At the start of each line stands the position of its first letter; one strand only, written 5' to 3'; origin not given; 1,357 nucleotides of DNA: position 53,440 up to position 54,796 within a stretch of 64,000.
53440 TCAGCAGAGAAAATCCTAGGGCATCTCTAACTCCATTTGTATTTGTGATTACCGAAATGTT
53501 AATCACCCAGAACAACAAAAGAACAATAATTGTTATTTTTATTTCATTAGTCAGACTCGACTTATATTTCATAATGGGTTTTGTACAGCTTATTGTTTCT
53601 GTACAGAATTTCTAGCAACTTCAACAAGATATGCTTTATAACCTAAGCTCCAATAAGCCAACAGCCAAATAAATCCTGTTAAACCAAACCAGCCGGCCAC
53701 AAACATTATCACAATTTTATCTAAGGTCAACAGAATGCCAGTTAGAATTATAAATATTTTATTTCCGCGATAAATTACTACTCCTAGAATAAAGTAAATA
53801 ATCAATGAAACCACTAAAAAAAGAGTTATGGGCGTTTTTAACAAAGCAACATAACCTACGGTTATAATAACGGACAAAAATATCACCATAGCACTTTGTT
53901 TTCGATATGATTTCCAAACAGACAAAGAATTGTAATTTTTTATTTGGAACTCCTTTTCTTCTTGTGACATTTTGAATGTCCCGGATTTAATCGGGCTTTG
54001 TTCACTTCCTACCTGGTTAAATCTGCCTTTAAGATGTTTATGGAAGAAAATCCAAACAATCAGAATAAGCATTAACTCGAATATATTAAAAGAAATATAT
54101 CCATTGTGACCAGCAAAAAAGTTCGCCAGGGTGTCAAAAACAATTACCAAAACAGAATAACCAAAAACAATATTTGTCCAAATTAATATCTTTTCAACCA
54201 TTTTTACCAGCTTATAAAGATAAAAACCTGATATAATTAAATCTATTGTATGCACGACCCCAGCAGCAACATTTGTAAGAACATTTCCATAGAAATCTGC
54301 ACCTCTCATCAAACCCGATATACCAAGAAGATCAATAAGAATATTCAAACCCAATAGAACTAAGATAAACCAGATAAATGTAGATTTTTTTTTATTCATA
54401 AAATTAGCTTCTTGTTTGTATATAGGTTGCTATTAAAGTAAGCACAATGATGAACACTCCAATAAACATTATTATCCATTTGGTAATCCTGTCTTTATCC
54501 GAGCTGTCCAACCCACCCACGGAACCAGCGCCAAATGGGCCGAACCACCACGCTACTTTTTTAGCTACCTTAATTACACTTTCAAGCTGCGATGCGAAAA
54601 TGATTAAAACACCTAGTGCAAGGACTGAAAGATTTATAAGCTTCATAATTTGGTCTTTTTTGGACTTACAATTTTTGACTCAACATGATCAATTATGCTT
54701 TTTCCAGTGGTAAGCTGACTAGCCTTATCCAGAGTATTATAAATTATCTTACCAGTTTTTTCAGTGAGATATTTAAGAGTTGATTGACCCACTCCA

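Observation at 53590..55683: Orphan RHS core with a distinct Gly/Ala-rich C-terminal toxin domain and two membrane immunity candidates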

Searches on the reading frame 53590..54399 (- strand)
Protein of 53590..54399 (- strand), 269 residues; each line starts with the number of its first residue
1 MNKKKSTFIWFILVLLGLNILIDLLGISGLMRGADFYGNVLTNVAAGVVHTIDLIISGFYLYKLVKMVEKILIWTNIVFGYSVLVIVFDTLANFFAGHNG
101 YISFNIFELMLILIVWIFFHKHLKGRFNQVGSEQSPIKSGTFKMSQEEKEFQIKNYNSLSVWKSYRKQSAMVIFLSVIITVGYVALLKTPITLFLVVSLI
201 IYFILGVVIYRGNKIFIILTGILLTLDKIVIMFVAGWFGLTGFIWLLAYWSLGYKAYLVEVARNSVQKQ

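Call 3: search_protein_families(library=pfam, proteins=[window:53590-54399:-], max_evalue=0.01)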
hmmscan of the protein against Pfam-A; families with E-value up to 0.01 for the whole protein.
window:53590-54399:- (269 aa): 0 families

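Call 7: search_protein_families(library=ncbifam, proteins=[window:53590-54399:-], max_evalue=0.01)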
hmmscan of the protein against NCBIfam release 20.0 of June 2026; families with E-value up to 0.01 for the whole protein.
window:53590-54399:- (269 aa): 0 families

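Call 56: find_homologous_proteins(query=window:53590-54399:-, max_evalue=0.01)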
Query window:53590-54399:- (269 aa): 1 proteins with E <= 0.01 among 1983 candidates.
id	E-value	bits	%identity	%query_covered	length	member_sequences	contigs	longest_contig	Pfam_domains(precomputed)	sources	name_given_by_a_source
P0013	1.4e-164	564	100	100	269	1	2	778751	-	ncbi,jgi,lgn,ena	ncbi:MAG: hypothetical protein WC725_02395 [Patescibacteria group bacterium]|jgi:hypothetical protei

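Call 57: search_protein_families(library=padloc, proteins=[window:53590-54399:-], max_evalue=0.01)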
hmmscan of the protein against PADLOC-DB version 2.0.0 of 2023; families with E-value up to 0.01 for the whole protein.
window:53590-54399:- (269 aa): 0 families

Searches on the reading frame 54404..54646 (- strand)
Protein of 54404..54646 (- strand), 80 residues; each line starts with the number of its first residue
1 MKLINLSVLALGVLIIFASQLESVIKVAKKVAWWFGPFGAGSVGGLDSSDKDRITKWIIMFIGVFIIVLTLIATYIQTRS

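Call 3: search_protein_families(library=pfam, proteins=[window:54404-54646:-], max_evalue=0.01)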
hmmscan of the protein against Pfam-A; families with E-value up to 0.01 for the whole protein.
window:54404-54646:- (80 aa): 0 families

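Call 7: search_protein_families(library=ncbifam, proteins=[window:54404-54646:-], max_evalue=0.01)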
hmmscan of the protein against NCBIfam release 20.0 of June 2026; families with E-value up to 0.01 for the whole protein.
window:54404-54646:- (80 aa): 0 families

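Call 57: search_protein_families(library=padloc, proteins=[window:54404-54646:-], max_evalue=0.01)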
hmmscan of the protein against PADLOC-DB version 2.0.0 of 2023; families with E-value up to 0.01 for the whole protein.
window:54404-54646:- (80 aa): 0 families

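Call 77: list_cluster_members(proteins=[P0001, window:54404-54646:-, window:55697-56044:-, window:53294-53572:-])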
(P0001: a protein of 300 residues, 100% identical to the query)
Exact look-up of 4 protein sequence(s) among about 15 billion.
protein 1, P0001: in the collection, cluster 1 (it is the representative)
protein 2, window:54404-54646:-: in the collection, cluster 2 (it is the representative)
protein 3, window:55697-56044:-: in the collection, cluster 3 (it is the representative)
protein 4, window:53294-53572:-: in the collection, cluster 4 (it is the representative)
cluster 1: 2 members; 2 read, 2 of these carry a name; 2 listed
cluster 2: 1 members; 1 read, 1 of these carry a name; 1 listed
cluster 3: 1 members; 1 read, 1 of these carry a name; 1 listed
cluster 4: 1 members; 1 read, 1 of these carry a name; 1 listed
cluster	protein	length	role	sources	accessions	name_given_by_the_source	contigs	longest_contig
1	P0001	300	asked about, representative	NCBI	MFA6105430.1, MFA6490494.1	MAG: RHS repeat-associated core domain-containing protein [Patescibacteria group ...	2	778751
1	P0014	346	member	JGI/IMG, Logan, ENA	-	RHS repeat-associated protein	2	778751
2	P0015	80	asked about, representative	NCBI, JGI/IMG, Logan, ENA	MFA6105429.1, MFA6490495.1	MAG: hypothetical protein WC725_02400 [Patescibacteria group bacterium] | hypothetical protein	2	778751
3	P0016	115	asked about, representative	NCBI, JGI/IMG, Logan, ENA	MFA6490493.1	MAG: hypothetical protein WCT43_01245 [Candidatus Magasanikbacteria bacterium] | hypothetical protein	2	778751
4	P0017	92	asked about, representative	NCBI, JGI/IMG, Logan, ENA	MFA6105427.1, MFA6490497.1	MAG: hypothetical protein WC725_02390 [Patescibacteria group bacterium] | hypothetical protein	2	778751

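Call 81: search_protein_families(library=pfam, alignment_id=A5, max_evalue=10)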
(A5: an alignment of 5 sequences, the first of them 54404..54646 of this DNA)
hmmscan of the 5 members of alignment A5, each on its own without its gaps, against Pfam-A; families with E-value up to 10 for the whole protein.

A. member 1, window:54404-54646:- (80 aa): 2 families
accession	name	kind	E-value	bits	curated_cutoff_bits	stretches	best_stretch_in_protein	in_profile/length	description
PF10176.14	NEDD4_Bsd2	-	0.25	12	24.7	1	39-79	82-121/130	NEDD4/Bsd2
PF18160.6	SLATT_5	-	2.4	7.9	29.5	1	51-75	29-52/192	SMODS and SLOG-associating 2TM effector domain family 5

B. families by the number of members that match (of 5 scanned): 8 families
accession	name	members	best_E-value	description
PF05745.16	CRPA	1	0.015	Chlamydia 15 kDa cysteine-rich outer membrane protein (CRPA)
PF01284.28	MARVEL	1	0.041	Membrane-associating domain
PF07136.16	DUF1385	1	0.067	Protein of unknown function (DUF1385)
PF18902.5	DUF5658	1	0.19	Domain of unknown function (DUF5658)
PF14610.12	Psg1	1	0.23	Ykl077w/Psg1 (Pma1 Stabilization in Golgi)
PF10176.14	NEDD4_Bsd2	1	0.25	NEDD4/Bsd2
PF18160.6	SLATT_5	1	2.4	SMODS and SLOG-associating 2TM effector domain family 5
PF22852.1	SoxE_N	1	8.5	Sulfocyanin, N-terminal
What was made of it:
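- On Imm17 two-TM immunity family: No Imm17 hit at E<=10 for any of five members (call 81).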
